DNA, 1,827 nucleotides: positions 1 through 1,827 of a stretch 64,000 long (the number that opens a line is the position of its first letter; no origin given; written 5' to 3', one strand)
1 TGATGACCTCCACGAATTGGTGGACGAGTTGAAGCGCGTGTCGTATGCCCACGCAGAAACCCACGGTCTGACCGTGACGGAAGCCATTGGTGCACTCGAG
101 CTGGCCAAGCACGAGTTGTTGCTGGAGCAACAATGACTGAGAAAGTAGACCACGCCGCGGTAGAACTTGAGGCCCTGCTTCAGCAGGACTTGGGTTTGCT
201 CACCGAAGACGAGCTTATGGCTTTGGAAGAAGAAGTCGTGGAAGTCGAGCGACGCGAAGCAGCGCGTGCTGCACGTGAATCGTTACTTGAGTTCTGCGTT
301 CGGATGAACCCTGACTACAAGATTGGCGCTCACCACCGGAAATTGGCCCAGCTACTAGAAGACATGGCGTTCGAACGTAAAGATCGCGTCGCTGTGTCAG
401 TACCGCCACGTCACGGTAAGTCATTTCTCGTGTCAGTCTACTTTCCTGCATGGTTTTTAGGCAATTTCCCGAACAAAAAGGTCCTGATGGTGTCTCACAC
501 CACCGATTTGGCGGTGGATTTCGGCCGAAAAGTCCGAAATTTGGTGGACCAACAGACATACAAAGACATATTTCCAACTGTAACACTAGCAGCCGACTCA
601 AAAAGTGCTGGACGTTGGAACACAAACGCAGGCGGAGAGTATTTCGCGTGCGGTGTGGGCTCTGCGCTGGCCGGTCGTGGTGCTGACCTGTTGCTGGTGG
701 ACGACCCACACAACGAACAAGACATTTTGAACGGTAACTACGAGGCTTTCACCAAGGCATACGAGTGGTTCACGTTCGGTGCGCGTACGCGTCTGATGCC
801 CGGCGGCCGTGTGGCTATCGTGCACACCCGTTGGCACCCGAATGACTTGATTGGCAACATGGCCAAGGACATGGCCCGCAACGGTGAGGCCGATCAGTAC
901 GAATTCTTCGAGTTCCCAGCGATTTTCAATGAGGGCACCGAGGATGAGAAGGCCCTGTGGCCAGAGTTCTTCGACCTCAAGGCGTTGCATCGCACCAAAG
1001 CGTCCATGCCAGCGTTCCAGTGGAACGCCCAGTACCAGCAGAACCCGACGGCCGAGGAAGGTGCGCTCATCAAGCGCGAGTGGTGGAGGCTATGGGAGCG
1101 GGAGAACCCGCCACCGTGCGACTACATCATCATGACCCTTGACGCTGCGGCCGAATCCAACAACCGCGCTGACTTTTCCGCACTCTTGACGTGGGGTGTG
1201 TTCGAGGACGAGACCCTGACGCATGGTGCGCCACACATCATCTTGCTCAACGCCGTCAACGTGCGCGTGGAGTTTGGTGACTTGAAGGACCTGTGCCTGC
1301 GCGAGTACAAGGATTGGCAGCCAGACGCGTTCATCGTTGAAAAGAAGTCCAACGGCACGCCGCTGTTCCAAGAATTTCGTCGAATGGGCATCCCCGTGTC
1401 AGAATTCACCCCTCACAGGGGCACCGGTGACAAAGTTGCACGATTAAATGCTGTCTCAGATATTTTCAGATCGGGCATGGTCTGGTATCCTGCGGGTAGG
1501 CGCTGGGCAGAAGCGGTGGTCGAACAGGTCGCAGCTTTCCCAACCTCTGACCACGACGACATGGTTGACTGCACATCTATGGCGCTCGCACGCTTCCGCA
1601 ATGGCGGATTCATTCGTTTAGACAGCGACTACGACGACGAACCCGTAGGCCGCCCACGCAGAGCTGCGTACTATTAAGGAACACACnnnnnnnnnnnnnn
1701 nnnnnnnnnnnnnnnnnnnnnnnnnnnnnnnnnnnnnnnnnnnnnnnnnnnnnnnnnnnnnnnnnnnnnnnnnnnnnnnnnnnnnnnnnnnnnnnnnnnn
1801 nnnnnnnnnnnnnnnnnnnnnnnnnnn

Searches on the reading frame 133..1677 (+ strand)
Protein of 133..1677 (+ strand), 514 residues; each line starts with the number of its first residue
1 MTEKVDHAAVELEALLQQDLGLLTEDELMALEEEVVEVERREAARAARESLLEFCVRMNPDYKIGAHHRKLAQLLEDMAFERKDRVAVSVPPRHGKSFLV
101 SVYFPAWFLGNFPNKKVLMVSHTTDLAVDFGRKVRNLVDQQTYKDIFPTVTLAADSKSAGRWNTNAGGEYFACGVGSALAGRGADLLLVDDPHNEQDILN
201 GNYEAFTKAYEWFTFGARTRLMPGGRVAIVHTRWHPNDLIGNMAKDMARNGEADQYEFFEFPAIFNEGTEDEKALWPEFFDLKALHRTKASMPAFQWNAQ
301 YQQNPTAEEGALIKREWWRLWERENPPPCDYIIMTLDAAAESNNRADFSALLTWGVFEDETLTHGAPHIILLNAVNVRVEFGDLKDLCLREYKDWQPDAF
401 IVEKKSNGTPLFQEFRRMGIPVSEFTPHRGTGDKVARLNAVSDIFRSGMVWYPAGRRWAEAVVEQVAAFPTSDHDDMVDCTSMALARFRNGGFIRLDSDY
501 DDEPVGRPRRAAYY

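Call 12: search_dna_similar(query=window:133-1677:+, collection=phages, mode=protein, max_rows=25)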
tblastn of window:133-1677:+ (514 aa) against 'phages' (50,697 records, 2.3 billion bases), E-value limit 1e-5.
Records with a match: 2771; places in all: 2804; records where one place covers at least 80% of the query: 681.
Best place of each record, by identity: <60% 2771.
By first word of the organism name: Mycobacterium 496; Klebsiella 443; Escherichia 340; Microbacterium 273; Gordonia 183; Vibrio 81; Bacteriophage 59; Acinetobacter 51; Caulobacter 43; Brucella 41; and 104 more.
By host as written in the record: Mycobacterium smegmatis mc2 155 348; - 252; Klebsiella pneumoniae 195; Gordonia terrae 3612 143; Microbacterium foliorum NRRL B-24224 SEA 111; Microbacterium foliorum NRRL B-24224 104; Escherichia coli 95; Mycobacterium smegmatis mc#155 83; and 562 more.
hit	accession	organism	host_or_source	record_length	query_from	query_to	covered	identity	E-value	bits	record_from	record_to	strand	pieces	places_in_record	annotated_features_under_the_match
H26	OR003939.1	Phage DSL-LC04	Gammaproteobacteria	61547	54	514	90%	46.0%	6e-129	419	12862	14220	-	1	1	terminase large subunit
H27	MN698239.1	Pelagibacter phage HTVC023P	Candidatus Pelagibacter sp. HTCC1062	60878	54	514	90%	45.9%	3e-131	426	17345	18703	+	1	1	terminase large subunit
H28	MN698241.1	Pelagibacter phage HTVC027P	Candidatus Pelagibacter sp. HTCC1062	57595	54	514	90%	45.6%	7e-134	434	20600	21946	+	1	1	terminase large subunit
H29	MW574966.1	phage 023Pt_psg01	unknown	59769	54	513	89%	45.4%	7e-133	431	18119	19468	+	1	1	terminase large subunit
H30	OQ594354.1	Synechococcus phage MinM2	Synechococcus sp.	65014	54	502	87%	43.1%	4e-119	391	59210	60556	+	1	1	terminase large subunit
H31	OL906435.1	Planktothrix phage Pag-Yong1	Planktothrix agardhii FACHB-1261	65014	54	502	87%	43.1%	4e-119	391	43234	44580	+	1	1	terminase large subunit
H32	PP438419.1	Planktothrix phage Pra-JY27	Planktothricoides raciborskii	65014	54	502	87%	43.1%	4e-119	391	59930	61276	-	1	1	terminase large subunit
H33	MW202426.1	Caudoviricetes sp.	Manatee Spring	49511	54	484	84%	34.5%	6e-62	225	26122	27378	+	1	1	terminase large subunit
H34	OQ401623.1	Roseobacter phage CRP-901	Roseobacter sp. FZCC0083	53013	67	514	87%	33.0%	5e-71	252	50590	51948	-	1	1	terminase large subunit | head to tail connecting protein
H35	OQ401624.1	Roseobacter phage CRP-902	Roseobacter sp. FZCC0083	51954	85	514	84%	32.8%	2e-69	247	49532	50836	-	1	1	terminase large subunit | head to tail connecting protein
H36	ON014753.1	Pseudanabaena phage Pam1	Pseudanabaena sp.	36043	54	483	84%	32.7%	6e-64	231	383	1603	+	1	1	terminase large subunit | terminase small subunit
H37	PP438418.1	Microcystis phage Mwe-JY26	Microcystis wesenbergii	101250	54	489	85%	32.0%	6e-60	219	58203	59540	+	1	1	terminase large subunit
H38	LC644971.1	Acetobacter phage phiAO1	Acetobacter orleanensis NBRC 3170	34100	60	484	83%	32.6%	8e-53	199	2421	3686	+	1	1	phage Terminase protein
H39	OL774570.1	Aeromonas phage phiA008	Aeromonas sp.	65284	54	482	83%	31.8%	1e-47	183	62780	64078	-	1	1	hypothetical protein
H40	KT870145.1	Roseobacter phage DSS3P8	Ruegeria pomeroyi DSS-3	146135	54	495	86%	30.5%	6e-50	190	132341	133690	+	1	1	terminase large subunit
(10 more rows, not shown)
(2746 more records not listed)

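Call 21: find_related_loci(query=window:133-1677:+, collection=viral_contigs, flank=10000)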
Query window:133-1677:+ (514 aa) in viral_contigs; peptide patterns used: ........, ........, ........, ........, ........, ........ (x = any residue, [..] = any of these).
600 stretches matched a pattern (row limit reached: there are more); 597 encode a relative of the query (tblastn E <= 1e-3); the best 80 are kept; 80 distinct loci.
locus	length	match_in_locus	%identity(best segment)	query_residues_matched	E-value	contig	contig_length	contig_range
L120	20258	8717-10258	87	1-514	0e+0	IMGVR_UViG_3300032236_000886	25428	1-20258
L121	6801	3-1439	87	37-514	0e+0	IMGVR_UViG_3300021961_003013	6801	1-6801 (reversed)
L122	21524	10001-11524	87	8-514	0e+0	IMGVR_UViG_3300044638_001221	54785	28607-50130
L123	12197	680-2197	87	10-514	0e+0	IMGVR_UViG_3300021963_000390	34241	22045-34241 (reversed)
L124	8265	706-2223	86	10-514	0e+0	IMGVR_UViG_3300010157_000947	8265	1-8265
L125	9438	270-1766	81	5-503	0e+0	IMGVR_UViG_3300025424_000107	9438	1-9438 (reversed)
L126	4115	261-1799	79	2-514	0e+0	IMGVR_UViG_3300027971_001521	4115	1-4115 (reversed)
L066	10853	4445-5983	79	1-514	0e+0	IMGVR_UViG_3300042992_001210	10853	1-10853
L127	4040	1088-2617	79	5-514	0e+0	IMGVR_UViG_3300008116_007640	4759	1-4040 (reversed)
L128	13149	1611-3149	78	2-514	0e+0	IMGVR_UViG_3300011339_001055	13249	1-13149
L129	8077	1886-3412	79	5-514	0e+0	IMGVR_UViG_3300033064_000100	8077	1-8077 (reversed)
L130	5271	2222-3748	79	5-514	0e+0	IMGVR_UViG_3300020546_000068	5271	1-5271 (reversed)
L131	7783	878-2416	78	1-514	0e+0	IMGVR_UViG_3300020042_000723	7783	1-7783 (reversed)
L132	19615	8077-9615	78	2-514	0e+0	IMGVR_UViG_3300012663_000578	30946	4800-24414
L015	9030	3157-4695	78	1-514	0e+0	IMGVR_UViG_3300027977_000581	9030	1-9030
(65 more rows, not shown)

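Call 59: get_annotated_region(hit=H27, flank=14000)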
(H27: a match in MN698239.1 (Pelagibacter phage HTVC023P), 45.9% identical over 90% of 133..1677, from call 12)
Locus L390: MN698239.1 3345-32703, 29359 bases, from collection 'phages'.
description: Pelagibacter phage HTVC023P, complete genome.
organism: Pelagibacter phage HTVC023P (NCBI taxid 2686455)
taxonomy: Viruses; Duplodnaviria; Heunggongvirae; Uroviricota; Caudoviricetes
host: Candidatus Pelagibacter sp. HTCC1062; source: seawater; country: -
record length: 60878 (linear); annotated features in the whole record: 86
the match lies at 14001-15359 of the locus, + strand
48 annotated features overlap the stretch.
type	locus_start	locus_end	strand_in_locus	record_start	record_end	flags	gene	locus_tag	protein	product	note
CDS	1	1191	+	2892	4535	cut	-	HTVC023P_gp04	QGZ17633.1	ATP-dependent DNA helicase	-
CDS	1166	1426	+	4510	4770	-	-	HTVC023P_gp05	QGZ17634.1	hypothetical protein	-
CDS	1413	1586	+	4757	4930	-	-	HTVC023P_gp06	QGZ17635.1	hypothetical protein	-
CDS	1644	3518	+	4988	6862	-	-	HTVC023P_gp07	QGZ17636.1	DNA polymerase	-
CDS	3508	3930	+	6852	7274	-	-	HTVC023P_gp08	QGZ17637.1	endonuclease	-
CDS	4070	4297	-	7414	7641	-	-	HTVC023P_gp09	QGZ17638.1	hypothetical protein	-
CDS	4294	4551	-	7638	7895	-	-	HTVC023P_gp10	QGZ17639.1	hypothetical protein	-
CDS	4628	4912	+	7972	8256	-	-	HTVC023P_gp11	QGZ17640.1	hypothetical protein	-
CDS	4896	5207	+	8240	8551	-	-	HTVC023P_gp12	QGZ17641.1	hypothetical protein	-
CDS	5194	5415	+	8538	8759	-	-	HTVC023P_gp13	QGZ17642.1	hypothetical protein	-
CDS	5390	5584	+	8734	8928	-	-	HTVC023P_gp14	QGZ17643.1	hypothetical protein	-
CDS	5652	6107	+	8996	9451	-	-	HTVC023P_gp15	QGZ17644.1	hypothetical protein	-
CDS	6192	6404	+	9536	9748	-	-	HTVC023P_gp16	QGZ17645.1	hypothetical protein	-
CDS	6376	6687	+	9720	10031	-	-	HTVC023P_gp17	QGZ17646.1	hypothetical protein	-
CDS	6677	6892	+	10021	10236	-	-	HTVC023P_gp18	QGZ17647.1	hypothetical protein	-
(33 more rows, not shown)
